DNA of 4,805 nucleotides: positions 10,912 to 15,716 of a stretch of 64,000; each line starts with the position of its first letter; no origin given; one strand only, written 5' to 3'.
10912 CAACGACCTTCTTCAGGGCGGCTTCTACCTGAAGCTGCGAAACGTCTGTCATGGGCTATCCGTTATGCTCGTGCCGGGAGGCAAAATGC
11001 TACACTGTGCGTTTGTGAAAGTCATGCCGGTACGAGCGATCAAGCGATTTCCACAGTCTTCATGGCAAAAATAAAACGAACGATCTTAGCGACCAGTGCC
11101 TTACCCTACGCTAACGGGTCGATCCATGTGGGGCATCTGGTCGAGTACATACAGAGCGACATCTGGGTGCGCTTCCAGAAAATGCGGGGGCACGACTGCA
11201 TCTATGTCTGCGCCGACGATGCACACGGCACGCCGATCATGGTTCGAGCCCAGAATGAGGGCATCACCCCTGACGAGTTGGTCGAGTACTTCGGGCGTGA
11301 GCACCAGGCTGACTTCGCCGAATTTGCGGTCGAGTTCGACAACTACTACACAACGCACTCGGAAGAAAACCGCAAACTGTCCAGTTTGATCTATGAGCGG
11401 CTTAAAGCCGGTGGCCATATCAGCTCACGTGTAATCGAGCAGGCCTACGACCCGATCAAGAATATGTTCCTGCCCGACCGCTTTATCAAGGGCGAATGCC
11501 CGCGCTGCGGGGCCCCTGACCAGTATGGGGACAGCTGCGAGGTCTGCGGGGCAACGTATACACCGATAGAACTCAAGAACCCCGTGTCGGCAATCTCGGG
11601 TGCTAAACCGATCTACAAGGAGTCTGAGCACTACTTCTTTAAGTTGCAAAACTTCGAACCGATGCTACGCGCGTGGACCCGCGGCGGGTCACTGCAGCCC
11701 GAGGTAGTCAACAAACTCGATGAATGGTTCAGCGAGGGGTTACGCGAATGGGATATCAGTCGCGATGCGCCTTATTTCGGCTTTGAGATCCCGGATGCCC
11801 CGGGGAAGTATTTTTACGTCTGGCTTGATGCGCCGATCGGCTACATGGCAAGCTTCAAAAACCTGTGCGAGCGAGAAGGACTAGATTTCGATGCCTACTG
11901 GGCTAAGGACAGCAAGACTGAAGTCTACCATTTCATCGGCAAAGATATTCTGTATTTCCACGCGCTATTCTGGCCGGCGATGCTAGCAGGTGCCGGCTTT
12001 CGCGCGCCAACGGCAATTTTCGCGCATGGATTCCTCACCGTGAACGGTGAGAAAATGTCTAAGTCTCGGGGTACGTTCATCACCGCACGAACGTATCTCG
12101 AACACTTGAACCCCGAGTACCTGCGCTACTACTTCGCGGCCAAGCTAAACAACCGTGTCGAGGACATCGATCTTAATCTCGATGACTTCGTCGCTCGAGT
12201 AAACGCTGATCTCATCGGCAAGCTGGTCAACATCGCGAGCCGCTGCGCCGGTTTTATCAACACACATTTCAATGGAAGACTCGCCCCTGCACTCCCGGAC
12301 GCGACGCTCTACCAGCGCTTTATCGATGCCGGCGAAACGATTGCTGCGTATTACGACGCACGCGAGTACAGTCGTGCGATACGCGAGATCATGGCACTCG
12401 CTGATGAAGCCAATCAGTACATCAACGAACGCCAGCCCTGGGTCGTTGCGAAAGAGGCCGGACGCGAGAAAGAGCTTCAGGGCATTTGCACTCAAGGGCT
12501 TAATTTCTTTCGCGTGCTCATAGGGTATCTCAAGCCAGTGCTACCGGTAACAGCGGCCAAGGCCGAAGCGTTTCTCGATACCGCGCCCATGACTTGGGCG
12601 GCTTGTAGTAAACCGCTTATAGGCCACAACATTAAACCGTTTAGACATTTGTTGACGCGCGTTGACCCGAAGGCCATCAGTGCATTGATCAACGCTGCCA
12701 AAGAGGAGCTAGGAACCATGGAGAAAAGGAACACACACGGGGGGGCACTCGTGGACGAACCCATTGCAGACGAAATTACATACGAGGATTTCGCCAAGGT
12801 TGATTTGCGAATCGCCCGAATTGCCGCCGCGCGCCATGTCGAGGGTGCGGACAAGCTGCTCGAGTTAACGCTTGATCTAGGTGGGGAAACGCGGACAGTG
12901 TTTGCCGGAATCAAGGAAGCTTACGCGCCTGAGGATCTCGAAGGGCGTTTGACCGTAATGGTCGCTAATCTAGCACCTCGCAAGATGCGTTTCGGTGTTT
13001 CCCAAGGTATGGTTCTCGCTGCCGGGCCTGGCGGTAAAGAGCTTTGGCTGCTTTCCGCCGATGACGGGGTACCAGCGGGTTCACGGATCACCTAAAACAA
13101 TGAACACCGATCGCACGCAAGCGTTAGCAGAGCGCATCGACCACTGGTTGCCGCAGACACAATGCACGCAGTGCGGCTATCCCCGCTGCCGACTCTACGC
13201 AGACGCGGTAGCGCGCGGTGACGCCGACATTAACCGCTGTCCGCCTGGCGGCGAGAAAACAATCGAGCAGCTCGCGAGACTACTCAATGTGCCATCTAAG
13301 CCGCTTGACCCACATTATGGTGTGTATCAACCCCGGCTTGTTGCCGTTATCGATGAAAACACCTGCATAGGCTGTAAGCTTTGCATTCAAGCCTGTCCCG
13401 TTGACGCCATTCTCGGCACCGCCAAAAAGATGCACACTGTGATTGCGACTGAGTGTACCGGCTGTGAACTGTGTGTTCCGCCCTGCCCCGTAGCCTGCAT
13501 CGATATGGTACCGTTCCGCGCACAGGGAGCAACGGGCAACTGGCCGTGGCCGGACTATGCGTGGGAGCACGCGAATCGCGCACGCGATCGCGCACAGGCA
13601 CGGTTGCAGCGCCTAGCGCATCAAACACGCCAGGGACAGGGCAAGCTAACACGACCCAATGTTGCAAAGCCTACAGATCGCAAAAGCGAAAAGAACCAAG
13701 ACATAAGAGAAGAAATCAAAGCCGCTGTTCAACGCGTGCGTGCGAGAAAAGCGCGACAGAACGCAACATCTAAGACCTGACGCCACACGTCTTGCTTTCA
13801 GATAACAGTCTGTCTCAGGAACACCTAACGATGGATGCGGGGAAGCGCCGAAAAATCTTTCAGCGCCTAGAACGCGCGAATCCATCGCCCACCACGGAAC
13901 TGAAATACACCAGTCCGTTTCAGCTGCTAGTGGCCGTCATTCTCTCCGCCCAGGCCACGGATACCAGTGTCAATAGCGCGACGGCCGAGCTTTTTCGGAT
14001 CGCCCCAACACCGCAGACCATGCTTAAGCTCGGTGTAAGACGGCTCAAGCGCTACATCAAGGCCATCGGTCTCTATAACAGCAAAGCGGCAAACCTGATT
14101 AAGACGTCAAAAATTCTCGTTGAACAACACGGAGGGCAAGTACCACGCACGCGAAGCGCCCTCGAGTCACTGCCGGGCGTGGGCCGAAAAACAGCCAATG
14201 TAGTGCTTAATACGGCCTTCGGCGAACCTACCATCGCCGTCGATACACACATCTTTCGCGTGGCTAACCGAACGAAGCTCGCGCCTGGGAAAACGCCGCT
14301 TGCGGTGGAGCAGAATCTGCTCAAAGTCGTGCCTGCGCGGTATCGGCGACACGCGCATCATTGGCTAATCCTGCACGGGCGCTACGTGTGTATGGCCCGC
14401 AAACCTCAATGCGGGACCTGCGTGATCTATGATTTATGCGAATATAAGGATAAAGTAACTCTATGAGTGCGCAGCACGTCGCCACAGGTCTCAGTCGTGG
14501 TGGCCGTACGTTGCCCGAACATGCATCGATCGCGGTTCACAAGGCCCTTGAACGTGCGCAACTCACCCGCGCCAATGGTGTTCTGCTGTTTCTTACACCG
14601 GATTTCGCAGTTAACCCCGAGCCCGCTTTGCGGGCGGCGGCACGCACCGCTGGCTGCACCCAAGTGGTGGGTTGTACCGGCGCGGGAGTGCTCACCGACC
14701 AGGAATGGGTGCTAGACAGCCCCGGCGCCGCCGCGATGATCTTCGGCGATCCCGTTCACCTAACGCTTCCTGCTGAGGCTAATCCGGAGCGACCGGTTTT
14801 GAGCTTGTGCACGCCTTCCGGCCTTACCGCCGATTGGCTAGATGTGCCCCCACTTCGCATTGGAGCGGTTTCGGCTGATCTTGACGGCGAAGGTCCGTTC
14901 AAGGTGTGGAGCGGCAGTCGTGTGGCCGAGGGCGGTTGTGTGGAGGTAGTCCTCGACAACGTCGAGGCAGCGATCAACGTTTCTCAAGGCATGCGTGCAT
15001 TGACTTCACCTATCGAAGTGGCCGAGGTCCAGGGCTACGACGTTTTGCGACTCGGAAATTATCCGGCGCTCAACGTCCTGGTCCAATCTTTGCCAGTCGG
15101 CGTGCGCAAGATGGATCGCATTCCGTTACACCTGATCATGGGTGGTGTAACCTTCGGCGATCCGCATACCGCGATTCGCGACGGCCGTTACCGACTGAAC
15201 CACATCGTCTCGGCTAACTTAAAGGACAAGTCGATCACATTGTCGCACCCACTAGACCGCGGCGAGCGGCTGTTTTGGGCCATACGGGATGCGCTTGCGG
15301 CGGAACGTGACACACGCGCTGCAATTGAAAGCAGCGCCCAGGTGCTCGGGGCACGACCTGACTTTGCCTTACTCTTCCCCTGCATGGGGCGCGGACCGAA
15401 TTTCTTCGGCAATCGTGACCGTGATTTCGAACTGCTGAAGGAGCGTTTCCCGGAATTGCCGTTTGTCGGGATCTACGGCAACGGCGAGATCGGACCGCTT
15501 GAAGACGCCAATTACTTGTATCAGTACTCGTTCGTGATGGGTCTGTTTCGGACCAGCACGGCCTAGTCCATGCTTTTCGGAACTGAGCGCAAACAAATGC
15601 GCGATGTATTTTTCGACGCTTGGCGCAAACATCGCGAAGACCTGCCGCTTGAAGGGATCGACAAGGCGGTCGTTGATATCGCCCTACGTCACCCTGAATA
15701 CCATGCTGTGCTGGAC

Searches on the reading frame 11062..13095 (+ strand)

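Call 100: search_protein_families(library=pfam, proteins=[window:11062-13095:+], max_evalue=1e-8)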
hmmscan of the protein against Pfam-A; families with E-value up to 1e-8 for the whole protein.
window:11062-13095:+ (677 aa): 4 families
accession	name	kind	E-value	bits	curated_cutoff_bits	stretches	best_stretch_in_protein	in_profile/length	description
PF09334.17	tRNA-synt_1g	-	1.8e-156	521.2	20.1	1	9-395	2-390/391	tRNA synthetases class I (M)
PF01588.26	tRNA_bind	-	3.4e-24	85.2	27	1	582-674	1-95/96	Putative tRNA binding domain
PF00133.28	tRNA-synt_1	-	8.4e-15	54.9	22.7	1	14-96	31-111/414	tRNA synthetases class I (I, L, M and V)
PF01406.26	tRNA-synt_1e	-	1.3e-12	48.2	27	0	316-361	237-283/301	tRNA synthetases class I (C) catalytic domain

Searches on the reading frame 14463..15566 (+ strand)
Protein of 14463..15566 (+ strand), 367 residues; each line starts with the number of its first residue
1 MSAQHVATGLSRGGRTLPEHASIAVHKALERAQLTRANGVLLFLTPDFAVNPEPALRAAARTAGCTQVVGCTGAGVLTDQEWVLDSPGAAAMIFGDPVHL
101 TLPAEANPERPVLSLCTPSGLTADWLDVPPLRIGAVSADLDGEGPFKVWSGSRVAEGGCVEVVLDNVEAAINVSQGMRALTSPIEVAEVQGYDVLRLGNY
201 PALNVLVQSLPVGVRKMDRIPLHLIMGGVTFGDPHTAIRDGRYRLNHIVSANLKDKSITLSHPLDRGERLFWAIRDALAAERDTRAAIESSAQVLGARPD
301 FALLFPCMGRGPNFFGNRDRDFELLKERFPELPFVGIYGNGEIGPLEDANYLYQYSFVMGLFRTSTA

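Call 100: search_protein_families(library=pfam, proteins=[window:14463-15566:+], max_evalue=1e-8)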
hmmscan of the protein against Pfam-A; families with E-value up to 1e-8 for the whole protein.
window:14463-15566:+ (367 aa): 2 families
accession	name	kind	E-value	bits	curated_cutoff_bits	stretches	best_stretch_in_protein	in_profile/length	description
PF10442.14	FIST_C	-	1.3e-13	51.7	28.5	1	211-345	23-131/131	FIST C domain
PF08495.15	FIST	-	3.6e-12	47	23.2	0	40-197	3-186/189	FIST N domain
